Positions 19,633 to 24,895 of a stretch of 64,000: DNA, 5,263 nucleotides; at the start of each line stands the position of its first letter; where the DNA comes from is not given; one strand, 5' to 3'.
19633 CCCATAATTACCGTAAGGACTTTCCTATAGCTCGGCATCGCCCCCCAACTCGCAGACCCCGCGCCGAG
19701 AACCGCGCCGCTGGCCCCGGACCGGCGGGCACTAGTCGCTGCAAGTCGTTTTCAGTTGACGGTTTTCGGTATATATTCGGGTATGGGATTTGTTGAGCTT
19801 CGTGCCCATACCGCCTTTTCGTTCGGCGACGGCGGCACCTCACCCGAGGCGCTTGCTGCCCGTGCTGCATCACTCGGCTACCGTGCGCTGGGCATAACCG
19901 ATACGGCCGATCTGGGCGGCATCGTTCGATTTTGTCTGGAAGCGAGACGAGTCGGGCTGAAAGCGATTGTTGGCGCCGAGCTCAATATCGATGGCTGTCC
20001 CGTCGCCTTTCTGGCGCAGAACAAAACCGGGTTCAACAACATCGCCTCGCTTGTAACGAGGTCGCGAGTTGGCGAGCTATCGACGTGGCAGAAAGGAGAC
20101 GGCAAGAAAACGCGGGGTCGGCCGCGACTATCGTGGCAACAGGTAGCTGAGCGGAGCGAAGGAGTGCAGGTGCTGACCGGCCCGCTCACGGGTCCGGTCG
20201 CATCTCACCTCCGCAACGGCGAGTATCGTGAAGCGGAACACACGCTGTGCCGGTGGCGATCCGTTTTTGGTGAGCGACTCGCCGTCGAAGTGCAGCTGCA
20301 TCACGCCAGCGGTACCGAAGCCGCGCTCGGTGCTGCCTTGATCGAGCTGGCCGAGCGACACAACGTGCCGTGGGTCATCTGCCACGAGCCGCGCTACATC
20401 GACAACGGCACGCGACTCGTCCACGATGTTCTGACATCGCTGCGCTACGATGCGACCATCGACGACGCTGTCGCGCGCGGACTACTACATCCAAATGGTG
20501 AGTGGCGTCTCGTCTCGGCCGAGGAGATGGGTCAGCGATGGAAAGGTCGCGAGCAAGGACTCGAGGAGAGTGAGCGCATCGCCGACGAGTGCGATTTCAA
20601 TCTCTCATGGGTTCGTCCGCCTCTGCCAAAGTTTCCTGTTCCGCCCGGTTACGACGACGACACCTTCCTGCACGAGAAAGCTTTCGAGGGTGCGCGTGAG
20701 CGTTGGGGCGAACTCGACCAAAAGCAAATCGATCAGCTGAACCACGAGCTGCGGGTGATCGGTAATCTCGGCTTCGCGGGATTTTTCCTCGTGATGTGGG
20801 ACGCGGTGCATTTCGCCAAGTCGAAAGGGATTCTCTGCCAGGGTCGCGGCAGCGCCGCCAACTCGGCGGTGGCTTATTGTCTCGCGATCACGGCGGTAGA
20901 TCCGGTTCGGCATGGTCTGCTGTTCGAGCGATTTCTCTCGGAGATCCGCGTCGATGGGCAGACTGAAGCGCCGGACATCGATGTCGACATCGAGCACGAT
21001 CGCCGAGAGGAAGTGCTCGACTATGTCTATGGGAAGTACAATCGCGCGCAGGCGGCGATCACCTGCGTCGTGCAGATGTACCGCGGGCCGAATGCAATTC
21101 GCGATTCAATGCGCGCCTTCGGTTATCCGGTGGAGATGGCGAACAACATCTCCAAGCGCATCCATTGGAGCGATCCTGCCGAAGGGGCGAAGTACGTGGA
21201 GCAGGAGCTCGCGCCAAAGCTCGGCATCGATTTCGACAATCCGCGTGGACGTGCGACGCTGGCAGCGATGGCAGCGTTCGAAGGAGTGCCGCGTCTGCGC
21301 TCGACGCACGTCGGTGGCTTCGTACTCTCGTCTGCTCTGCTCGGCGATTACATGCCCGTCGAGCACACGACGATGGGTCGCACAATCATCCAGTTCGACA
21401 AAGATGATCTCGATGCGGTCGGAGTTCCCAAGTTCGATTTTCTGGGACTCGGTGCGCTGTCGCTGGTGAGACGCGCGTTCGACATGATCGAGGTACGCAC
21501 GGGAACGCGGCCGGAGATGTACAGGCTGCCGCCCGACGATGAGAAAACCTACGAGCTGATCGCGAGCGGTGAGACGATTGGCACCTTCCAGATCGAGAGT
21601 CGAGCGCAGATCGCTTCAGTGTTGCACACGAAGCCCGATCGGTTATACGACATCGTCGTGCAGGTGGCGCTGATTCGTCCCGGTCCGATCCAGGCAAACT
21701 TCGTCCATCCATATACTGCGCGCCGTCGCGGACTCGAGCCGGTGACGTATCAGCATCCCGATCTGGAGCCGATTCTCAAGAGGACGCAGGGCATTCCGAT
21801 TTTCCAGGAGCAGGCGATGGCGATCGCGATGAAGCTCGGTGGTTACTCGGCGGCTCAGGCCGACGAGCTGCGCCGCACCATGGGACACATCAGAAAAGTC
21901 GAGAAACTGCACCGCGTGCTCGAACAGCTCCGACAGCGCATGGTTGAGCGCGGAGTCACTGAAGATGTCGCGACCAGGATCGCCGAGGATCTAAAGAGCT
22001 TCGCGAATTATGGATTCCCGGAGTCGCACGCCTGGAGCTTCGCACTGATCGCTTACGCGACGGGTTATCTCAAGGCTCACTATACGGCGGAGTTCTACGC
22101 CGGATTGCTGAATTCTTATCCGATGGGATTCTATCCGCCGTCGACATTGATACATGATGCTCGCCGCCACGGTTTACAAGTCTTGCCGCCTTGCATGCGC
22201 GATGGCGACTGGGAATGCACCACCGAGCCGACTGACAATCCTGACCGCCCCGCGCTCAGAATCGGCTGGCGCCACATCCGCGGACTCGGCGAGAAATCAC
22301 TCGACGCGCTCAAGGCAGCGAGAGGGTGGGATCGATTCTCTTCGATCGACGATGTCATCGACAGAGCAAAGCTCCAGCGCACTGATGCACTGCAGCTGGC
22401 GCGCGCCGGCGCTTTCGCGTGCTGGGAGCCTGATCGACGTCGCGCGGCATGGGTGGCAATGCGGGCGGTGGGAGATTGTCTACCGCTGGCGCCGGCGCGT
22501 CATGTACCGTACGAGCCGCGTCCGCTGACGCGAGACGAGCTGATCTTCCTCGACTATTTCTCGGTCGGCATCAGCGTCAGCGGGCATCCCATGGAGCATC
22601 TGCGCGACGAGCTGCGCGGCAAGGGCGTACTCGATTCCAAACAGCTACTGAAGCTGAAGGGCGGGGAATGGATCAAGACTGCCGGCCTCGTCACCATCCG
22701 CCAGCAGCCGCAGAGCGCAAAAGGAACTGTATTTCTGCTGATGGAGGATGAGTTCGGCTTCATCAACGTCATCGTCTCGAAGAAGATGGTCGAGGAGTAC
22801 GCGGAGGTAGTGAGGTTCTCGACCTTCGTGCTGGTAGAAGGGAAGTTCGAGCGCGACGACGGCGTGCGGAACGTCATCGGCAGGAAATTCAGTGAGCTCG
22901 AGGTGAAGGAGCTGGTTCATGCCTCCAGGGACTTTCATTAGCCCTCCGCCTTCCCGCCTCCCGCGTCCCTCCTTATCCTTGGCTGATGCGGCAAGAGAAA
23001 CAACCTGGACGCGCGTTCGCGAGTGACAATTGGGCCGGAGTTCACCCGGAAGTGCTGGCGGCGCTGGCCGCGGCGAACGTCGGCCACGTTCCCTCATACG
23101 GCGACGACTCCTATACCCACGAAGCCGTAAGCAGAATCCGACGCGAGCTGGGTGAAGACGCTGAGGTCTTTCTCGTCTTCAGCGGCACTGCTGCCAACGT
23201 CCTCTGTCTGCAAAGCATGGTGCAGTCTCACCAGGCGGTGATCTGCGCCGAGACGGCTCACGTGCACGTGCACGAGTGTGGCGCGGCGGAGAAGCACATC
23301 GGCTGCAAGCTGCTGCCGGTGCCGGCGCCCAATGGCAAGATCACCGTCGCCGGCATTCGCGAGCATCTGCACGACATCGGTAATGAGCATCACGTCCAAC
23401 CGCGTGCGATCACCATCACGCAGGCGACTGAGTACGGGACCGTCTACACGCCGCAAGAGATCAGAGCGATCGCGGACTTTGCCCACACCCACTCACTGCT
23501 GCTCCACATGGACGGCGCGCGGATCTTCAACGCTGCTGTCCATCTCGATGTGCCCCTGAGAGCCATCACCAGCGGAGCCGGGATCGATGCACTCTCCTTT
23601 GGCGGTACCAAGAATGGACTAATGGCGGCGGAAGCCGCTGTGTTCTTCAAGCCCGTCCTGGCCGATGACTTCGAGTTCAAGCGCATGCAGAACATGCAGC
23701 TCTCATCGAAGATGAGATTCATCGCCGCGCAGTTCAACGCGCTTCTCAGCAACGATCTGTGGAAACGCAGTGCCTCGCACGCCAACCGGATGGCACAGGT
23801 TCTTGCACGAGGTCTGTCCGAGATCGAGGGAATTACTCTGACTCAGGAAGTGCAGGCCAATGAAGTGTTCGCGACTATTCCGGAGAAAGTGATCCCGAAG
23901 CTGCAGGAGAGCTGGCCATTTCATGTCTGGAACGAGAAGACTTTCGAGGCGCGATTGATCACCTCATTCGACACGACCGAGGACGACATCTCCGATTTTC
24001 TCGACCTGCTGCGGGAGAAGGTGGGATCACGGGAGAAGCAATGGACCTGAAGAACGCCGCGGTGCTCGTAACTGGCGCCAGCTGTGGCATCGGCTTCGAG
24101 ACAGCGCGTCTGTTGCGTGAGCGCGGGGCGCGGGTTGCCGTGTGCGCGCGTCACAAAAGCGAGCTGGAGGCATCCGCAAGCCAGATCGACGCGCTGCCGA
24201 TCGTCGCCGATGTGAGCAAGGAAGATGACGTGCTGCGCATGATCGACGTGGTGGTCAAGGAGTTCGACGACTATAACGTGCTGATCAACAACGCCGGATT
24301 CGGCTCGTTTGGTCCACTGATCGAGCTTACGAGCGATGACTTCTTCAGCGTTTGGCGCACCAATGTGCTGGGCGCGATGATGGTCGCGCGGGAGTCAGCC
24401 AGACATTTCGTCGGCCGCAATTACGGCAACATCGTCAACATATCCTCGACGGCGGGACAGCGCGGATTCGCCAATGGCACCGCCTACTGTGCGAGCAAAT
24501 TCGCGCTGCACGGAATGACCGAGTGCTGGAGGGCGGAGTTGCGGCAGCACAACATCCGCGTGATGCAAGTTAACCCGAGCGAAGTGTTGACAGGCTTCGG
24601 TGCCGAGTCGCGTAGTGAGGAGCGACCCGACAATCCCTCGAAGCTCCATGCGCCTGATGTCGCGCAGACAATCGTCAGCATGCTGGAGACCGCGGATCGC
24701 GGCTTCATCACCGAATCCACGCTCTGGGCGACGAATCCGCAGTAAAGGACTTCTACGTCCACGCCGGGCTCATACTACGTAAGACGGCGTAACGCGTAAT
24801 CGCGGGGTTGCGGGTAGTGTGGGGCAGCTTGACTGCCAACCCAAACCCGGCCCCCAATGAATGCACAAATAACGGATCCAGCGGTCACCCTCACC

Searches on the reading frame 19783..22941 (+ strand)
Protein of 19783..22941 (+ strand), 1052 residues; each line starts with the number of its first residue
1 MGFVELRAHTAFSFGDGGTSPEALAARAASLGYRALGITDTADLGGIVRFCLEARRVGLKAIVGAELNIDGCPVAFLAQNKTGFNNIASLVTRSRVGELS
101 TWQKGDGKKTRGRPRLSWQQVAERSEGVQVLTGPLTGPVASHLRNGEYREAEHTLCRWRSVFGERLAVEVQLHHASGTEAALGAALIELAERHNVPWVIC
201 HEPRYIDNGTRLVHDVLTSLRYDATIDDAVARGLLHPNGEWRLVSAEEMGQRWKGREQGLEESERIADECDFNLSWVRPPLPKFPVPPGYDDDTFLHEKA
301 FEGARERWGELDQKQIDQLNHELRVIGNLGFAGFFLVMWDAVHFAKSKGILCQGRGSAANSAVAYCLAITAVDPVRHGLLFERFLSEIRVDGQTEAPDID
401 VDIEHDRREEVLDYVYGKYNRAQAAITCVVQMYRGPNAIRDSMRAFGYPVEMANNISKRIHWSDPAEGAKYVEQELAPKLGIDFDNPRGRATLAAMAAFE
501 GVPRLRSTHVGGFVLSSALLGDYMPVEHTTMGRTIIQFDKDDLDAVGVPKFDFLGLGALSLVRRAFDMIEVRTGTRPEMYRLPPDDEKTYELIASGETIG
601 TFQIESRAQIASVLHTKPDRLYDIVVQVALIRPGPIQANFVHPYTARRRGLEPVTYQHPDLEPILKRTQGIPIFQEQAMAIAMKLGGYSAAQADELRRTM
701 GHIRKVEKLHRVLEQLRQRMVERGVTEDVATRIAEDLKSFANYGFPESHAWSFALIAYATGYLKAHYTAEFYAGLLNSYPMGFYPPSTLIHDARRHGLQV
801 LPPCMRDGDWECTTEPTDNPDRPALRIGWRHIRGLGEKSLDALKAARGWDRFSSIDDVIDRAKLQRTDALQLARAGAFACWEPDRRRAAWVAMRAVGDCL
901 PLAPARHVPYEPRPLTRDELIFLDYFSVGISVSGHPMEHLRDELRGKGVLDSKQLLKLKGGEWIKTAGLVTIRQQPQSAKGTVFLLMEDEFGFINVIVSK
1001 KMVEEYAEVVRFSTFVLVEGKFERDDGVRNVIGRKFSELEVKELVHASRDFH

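Call 8: search_protein_families(library=pfam, proteins=[window:19783-22941:+])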
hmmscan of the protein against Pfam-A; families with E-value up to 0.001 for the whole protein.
window:19783-22941:+ (1052 aa): 5 families
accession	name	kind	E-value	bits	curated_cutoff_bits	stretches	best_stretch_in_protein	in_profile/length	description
PF07733.18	DNA_pol3_alpha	-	1.6e-72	244.7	23.9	1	295-555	2-260/260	Bacterial DNA polymerase III alpha NTPase domain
PF17657.6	DNA_pol3_finger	-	7.1e-51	172.3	22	1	559-724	2-166/166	Bacterial DNA polymerase III alpha subunit finger domain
PF02811.25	PHP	-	7.7e-28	98.3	26.4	1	5-173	1-164/164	PHP domain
PF14579.12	HHH_6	-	9.8e-15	55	25.6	1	797-887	1-89/90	Helix-hairpin-helix motif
PF01336.31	tRNA_anti-codon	-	4e-05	23.9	27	1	966-1031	3-67/75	OB-fold nucleic acid binding domain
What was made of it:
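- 19783..22941 (+): dnaE2 (error-prone Pol III alpha paralogue). Pfam PHP, DNA_pol3_alpha, finger and HHH_6 domains (call 8).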

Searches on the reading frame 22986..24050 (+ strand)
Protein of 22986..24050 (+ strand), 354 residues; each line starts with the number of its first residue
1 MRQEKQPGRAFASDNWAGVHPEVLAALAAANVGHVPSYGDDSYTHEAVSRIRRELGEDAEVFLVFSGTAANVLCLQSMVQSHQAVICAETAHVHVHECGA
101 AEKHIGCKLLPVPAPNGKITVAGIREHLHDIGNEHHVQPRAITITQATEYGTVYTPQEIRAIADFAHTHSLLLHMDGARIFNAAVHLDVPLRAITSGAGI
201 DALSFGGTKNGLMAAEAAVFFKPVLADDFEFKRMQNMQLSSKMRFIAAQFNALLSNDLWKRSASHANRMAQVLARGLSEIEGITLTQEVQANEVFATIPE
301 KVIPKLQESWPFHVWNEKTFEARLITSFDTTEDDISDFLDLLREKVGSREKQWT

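Call 25: search_protein_families(library=pfam, proteins=[window:22986-24050:+])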
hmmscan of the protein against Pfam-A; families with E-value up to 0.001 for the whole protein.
window:22986-24050:+ (354 aa): 1 family
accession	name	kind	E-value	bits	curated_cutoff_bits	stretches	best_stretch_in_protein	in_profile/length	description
PF01212.27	Beta_elim_lyase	-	3.4e-55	187.8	27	1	11-297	2-284/288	Beta-eliminating lyase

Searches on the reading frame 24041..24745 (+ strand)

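Call 25: search_protein_families(library=pfam, proteins=[window:24041-24745:+])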
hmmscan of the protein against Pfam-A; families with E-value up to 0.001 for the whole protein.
window:24041-24745:+ (234 aa): 4 families
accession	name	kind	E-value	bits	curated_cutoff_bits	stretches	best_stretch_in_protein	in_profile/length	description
PF00106.31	adh_short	-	1.3e-52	178.6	26.6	1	7-194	2-194/195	short chain dehydrogenase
PF13561.12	adh_short_C2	-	2.9e-36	125.6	27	1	12-192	1-186/236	Enoyl-(Acyl carrier protein) reductase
PF08659.16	KR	-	6.5e-13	49.4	22.6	1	6-165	1-165/180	KR domain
PF01370.27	Epimerase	-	9.7e-05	22.3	20.9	0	8-182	1-172/240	NAD dependent epimerase/dehydratase family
